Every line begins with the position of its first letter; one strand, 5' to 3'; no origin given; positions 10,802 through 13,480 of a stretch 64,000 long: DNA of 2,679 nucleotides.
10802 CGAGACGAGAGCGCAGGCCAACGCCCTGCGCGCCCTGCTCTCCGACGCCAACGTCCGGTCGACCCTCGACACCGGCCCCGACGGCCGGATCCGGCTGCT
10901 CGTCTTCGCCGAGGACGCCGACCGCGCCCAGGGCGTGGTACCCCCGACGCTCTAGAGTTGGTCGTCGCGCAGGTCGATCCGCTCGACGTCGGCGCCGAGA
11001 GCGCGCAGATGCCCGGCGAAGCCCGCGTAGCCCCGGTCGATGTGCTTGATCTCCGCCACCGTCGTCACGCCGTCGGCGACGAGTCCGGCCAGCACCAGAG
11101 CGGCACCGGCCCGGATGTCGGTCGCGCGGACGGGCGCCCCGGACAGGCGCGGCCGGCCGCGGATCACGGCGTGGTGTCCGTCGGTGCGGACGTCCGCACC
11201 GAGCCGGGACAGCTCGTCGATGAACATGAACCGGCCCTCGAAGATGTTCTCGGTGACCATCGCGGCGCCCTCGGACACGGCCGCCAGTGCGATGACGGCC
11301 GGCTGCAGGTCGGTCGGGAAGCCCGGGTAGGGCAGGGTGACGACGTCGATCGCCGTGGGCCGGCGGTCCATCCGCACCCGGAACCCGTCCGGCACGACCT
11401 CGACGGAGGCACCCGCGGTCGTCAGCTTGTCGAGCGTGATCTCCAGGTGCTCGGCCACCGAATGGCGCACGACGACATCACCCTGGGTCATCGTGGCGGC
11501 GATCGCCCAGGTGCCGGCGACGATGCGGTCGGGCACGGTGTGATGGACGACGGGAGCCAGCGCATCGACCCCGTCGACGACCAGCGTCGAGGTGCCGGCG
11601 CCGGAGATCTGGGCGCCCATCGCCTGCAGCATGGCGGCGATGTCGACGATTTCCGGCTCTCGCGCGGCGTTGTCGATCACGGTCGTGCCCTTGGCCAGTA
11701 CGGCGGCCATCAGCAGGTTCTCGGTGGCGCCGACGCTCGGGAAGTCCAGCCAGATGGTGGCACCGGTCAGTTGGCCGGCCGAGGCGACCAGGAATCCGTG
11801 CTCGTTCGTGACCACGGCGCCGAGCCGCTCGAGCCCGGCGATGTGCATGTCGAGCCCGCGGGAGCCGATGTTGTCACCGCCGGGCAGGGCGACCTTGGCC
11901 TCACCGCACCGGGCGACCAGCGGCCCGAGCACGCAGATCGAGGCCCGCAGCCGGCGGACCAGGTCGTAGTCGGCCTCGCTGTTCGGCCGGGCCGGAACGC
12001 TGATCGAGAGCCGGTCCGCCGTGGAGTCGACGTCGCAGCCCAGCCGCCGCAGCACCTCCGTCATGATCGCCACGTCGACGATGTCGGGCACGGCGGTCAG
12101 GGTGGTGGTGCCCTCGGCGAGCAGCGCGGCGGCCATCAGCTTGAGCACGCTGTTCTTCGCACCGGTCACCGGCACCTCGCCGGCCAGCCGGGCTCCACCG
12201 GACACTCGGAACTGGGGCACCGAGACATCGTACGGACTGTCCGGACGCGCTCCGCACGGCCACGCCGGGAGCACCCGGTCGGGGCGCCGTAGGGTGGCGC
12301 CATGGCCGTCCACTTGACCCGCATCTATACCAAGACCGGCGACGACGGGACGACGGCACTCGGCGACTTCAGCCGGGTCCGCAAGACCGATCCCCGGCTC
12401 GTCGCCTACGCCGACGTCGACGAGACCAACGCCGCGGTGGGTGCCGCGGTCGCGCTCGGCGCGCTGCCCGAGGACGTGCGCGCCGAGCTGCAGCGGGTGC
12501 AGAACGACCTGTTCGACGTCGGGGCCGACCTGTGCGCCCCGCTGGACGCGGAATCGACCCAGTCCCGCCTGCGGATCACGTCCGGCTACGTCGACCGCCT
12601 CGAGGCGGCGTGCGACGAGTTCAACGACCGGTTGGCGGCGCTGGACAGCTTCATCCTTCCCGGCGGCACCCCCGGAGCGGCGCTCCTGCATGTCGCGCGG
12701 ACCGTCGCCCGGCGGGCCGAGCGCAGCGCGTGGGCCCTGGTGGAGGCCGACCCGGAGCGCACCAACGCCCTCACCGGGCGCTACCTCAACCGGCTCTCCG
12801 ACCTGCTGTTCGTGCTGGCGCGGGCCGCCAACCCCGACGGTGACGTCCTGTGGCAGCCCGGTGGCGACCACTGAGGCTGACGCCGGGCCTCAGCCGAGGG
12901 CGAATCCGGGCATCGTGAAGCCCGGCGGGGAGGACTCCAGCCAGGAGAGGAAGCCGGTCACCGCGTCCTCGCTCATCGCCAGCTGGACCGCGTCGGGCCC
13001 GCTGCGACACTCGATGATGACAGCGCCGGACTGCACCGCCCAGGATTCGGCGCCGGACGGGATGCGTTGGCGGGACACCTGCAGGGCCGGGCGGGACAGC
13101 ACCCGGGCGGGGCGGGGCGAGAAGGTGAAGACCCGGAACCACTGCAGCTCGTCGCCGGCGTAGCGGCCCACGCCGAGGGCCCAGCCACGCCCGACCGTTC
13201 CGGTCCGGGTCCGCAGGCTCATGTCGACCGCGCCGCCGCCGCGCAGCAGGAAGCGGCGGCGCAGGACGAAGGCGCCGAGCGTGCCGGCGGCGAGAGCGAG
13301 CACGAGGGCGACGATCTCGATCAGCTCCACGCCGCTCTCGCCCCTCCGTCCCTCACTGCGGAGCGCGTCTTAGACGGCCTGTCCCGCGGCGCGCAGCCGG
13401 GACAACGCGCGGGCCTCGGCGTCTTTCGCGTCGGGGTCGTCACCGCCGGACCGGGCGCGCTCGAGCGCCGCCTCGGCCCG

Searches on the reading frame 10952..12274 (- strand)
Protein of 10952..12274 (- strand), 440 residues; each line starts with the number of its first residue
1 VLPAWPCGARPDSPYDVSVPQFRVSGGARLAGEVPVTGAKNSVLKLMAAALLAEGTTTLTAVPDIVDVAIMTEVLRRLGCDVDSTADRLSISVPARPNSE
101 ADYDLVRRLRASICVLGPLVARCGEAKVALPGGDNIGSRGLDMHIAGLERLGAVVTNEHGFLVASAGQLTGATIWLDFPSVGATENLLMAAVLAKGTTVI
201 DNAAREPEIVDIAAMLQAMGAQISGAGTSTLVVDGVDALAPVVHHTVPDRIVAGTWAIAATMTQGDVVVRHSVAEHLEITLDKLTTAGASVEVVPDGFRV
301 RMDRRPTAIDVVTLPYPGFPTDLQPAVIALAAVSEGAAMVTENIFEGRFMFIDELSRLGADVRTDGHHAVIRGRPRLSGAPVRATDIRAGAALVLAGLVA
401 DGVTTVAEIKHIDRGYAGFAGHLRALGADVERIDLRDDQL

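Call 79: search_protein_families(library=pfam, proteins=[window:10952-12274:-], max_evalue=0.00001)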
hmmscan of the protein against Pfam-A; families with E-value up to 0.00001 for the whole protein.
window:10952-12274:- (440 aa): 1 family
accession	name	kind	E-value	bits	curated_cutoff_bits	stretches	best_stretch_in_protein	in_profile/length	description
PF00275.25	EPSP_synthase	-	1.4e-99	334.1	22.8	1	25-421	2-415/417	EPSP synthase (3-phosphoshikimate 1-carboxyvinyltransferase)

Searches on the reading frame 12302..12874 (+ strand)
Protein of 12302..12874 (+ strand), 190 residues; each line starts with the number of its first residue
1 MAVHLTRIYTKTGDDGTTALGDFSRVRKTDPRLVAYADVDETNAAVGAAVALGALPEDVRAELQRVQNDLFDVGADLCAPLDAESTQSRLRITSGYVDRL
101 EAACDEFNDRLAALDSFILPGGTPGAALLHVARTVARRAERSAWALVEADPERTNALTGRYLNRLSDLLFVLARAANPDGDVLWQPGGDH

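Call 79: search_protein_families(library=pfam, proteins=[window:12302-12874:+], max_evalue=0.00001)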
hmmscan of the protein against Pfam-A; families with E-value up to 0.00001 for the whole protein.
window:12302-12874:+ (190 aa): 1 family
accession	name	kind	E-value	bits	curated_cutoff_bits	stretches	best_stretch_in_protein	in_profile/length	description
PF01923.23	Cob_adeno_trans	-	1.1e-60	205.1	24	1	8-175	1-170/171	Cobalamin adenosyltransferase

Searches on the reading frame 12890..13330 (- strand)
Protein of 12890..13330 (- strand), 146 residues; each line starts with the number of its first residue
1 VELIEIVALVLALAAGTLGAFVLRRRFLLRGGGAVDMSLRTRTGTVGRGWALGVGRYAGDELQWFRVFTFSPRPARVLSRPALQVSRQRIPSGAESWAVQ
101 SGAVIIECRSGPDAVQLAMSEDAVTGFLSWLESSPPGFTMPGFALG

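Call 79: search_protein_families(library=pfam, proteins=[window:12890-13330:-], max_evalue=0.00001)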
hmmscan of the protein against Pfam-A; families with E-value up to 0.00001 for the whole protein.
window:12890-13330:- (146 aa): 1 family
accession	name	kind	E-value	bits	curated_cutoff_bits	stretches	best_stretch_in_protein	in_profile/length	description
PF10739.15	DUF2550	-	4.8e-43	146.6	27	1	11-137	1-127/127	Protein of unknown function (DUF2550)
